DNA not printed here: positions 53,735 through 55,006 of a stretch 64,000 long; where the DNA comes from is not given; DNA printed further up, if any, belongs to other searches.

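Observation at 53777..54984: Recombinase gene bracketed by an 18-bp perfect inverted repeat whose arms carry outward-facing promoter boxes: candidate Hin-like invertible switch for the island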

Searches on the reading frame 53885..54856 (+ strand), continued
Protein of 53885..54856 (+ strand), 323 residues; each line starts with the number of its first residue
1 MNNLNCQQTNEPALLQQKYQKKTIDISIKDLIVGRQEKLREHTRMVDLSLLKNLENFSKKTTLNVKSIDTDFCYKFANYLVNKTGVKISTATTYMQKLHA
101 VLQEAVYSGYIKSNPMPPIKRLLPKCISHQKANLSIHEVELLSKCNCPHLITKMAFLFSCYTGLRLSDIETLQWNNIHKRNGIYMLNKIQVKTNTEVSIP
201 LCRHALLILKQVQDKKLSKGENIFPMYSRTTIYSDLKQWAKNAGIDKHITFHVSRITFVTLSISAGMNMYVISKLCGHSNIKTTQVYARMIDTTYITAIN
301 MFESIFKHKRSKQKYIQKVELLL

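Call 44: find_encoding_contigs(protein=P0033, flank=2500, max_places=10)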
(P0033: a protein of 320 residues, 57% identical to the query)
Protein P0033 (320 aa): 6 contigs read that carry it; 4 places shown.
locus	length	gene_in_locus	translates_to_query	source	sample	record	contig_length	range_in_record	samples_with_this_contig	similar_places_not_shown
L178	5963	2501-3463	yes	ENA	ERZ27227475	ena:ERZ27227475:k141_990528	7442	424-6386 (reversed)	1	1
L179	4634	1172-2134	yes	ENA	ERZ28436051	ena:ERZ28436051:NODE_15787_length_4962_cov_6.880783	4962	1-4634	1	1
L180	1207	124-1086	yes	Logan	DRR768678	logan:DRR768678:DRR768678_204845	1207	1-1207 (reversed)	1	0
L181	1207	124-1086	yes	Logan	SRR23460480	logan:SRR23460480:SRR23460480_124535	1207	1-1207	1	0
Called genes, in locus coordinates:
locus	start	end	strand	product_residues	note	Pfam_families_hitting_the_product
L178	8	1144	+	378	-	PF07291:MauE, PF07681:DoxX (weak)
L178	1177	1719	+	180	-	PF00578:AhpC-TSA, PF08534:Redoxin, PF00085:Thioredoxin (weak), PF13905:Thioredoxin_8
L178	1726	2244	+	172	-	PF14126:DUF4293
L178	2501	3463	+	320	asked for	PF13102:Phage_int_SAM_5, PF00589:Phage_integrase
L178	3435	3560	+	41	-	-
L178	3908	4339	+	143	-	PF18291:HU-HIG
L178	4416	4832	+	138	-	PF18291:HU-HIG, PF00216:Bac_DNA_binding (weak)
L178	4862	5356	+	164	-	PF18291:HU-HIG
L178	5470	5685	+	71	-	-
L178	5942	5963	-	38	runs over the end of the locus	-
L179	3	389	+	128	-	?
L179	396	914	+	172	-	PF14126:DUF4293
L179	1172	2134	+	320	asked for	PF13102:Phage_int_SAM_5, PF00589:Phage_integrase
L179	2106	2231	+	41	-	-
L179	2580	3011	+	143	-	PF18291:HU-HIG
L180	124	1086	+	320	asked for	PF13102:Phage_int_SAM_5, PF00589:Phage_integrase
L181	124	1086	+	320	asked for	PF13102:Phage_int_SAM_5, PF00589:Phage_integrase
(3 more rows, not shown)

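Call 58: find_encoding_contigs(protein=P0023, flank=4000, max_places=10)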
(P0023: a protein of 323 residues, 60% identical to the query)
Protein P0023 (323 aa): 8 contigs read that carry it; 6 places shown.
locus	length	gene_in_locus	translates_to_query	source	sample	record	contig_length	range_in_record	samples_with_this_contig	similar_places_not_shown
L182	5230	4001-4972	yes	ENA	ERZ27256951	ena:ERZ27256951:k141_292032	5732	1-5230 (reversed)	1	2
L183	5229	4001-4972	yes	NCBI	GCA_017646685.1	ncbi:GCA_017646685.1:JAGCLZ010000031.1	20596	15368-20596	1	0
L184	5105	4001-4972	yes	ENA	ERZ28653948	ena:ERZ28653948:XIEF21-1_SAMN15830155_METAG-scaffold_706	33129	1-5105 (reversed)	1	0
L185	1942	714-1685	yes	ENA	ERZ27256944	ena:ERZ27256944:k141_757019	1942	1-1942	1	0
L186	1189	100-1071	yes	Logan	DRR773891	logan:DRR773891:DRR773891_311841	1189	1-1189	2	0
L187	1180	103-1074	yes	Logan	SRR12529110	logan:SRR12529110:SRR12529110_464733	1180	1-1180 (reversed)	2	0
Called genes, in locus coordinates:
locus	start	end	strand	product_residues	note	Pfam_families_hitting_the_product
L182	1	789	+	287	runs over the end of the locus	PF13620:CarboxypepD_reg, PF13715:CarbopepD_reg_2 (weak)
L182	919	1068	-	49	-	-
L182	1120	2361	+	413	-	PF00675:Peptidase_M16, PF05193:Peptidase_M16_C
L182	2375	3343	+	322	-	PF00520:Ion_trans, PF07885:Ion_trans_2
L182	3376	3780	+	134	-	PF00581:Rhodanese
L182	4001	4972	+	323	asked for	PF13102:Phage_int_SAM_5, PF00589:Phage_integrase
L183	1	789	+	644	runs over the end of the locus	PF07719:TPR_2 (faint), PF13176:TPR_7 (faint), PF07676:PD40 (faint), PF13620:CarboxypepD_reg, PF13715:CarbopepD_reg_2 (weak)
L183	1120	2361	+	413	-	PF00675:Peptidase_M16, PF05193:Peptidase_M16_C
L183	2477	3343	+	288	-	PF00520:Ion_trans, PF07885:Ion_trans_2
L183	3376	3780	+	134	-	PF00581:Rhodanese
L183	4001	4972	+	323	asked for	PF13102:Phage_int_SAM_5, PF00589:Phage_integrase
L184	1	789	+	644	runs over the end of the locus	PF07719:TPR_2 (faint), PF13176:TPR_7 (faint), PF07676:PD40 (faint), PF13620:CarboxypepD_reg, PF13715:CarbopepD_reg_2 (weak)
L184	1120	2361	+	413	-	PF00675:Peptidase_M16, PF05193:Peptidase_M16_C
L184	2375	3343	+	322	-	PF00520:Ion_trans, PF07885:Ion_trans_2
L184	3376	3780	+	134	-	PF00581:Rhodanese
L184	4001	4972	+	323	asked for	PF13102:Phage_int_SAM_5, PF00589:Phage_integrase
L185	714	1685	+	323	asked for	PF13102:Phage_int_SAM_5, PF00589:Phage_integrase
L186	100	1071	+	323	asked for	PF13102:Phage_int_SAM_5, PF00589:Phage_integrase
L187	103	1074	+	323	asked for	PF13102:Phage_int_SAM_5, PF00589:Phage_integrase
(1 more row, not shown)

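Call 59: find_encoding_contigs(protein=P0004, flank=6000, max_places=10)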
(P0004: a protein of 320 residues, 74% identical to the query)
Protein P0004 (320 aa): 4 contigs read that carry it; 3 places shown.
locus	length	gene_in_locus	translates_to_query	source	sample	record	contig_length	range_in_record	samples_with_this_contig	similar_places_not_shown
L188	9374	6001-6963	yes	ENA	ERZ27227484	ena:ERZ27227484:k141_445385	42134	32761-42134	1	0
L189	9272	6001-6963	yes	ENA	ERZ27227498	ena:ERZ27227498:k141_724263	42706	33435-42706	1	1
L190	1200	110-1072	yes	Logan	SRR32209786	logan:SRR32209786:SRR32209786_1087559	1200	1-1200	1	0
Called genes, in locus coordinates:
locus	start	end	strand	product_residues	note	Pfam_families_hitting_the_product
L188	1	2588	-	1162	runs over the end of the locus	-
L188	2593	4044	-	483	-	PF13809:Tubulin_2 (faint)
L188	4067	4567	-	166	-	-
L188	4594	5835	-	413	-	-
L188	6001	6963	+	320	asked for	PF13102:Phage_int_SAM_5, PF00589:Phage_integrase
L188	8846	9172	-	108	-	-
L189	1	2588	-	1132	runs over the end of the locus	-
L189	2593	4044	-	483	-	PF13809:Tubulin_2 (faint)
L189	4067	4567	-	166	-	-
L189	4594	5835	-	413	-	-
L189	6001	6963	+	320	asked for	PF13102:Phage_int_SAM_5, PF00589:Phage_integrase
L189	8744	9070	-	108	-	-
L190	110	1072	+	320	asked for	PF13102:Phage_int_SAM_5, PF00589:Phage_integrase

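Call 66: list_cluster_members(proteins=[window:53885-54856:+, P0001])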
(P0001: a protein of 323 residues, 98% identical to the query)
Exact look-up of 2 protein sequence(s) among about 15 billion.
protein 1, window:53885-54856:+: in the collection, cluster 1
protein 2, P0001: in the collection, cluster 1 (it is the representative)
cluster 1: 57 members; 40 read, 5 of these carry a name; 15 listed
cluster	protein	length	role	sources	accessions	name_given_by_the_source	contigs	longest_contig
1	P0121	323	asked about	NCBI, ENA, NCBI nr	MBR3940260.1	MAG: site-specific integrase [Bacteroidales bacterium] | site-specific integrase [Bacteroidales bacterium]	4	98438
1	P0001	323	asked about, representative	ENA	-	-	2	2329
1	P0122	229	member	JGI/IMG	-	integrase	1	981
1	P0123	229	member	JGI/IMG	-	integrase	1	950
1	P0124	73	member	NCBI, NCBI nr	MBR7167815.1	MAG: hypothetical protein IKD33_03290, partial [Bacteroidales bacterium] | hypothetical protein [Bacteroidales bacterium]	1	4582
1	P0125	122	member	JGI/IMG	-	site-specific recombinase XerD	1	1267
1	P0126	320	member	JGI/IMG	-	-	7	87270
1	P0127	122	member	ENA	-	-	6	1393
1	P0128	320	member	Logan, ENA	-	-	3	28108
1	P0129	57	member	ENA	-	-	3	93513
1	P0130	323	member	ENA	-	-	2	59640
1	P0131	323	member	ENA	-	-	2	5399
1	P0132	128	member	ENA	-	-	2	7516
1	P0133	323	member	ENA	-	-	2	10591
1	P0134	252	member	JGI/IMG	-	-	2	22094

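Call 67: find_encoding_contigs(protein=P0126, flank=4000, max_places=10)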
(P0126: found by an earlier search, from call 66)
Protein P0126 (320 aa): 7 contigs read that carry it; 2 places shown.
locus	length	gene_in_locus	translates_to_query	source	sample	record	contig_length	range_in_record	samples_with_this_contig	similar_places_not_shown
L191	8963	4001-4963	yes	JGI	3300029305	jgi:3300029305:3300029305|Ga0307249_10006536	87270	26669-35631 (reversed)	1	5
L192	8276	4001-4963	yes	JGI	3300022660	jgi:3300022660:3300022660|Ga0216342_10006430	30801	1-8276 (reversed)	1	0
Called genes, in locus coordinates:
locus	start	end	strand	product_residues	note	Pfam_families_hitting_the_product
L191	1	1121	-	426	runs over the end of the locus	PF01435:Peptidase_M48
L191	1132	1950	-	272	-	PF05569:Peptidase_M56 (weak), PF01435:Peptidase_M48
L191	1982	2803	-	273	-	PF01435:Peptidase_M48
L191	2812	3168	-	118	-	-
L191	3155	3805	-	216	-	-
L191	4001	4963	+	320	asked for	PF13102:Phage_int_SAM_5, PF00589:Phage_integrase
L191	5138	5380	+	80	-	-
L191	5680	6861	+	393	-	PF13481:AAA_25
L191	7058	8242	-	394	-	PF01053:Cys_Met_Meta_PP, PF00155:Aminotran_1_2, PF06838:Met_gamma_lyase, PF01041:DegT_DnrJ_EryC1 (faint), PF01212:Beta_elim_lyase (faint), PF00266:Aminotran_5 (weak)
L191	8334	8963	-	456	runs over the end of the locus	PF18073:Zn_ribbon_LapB, PF13481:AAA_25, PF23442:DUF7125 (weak), PF03796:DnaB_C (weak), PF06745:ATPase, PF00004:AAA (weak), PF13401:AAA_22 (weak), PF13541:ChlI, +1 more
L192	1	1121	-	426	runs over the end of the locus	PF01435:Peptidase_M48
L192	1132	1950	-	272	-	PF05569:Peptidase_M56 (weak), PF01435:Peptidase_M48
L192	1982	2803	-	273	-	PF01435:Peptidase_M48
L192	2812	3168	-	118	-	-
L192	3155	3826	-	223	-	-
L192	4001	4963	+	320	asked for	PF13102:Phage_int_SAM_5, PF00589:Phage_integrase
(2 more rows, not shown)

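Call 69: find_encoding_contigs(protein=P0131, flank=5000, max_places=10)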
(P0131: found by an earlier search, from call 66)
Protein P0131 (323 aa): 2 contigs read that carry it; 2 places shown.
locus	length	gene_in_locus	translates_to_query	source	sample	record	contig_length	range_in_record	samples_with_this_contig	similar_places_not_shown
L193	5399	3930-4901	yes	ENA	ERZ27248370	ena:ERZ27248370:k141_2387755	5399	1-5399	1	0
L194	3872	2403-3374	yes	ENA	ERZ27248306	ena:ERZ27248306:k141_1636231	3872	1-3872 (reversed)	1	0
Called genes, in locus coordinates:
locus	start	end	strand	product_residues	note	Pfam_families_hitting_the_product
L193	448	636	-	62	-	-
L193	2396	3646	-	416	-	PF01637:ATPase_2 (weak)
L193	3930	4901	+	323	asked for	PF13102:Phage_int_SAM_5, PF00589:Phage_integrase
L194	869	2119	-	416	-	PF01637:ATPase_2 (weak)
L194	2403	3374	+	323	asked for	PF13102:Phage_int_SAM_5, PF00589:Phage_integrase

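Call 80: search_protein_families(library=pfam, proteins=[L193:2396-3646:-, L191:5138-5380:+, L188:4594-5835:-], max_evalue=0.01)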
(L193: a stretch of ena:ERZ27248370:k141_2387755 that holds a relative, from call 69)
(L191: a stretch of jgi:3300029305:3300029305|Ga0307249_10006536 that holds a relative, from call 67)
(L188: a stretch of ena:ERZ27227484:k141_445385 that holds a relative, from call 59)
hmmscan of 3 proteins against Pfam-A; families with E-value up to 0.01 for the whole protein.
L193:2396-3646:- (416 aa): 6 families
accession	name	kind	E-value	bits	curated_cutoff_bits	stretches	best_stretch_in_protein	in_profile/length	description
PF01637.24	ATPase_2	-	1.2e-06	28.9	33.2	1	57-217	1-135/225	ATPase domain predominantly from Archaea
PF13173.12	AAA_14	-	3.2e-05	24.4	27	0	77-129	5-59/129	AAA domain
PF09820.16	AAA-ATPase_like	-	0.0022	18.3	26.1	0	72-203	29-151/201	Predicted AAA-ATPase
PF13191.12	AAA_16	-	0.0023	18.9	32.6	0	70-208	15-148/167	AAA ATPase domain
PF00004.35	AAA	-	0.004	18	21.2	0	78-204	2-69/131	ATPase family associated with various cellular activities (AAA)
PF13401.12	AAA_22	-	0.0052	17.5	27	0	75-234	6-123/130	AAA domain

L191:5138-5380:+ (80 aa): 0 families

L188:4594-5835:- (413 aa): 0 families
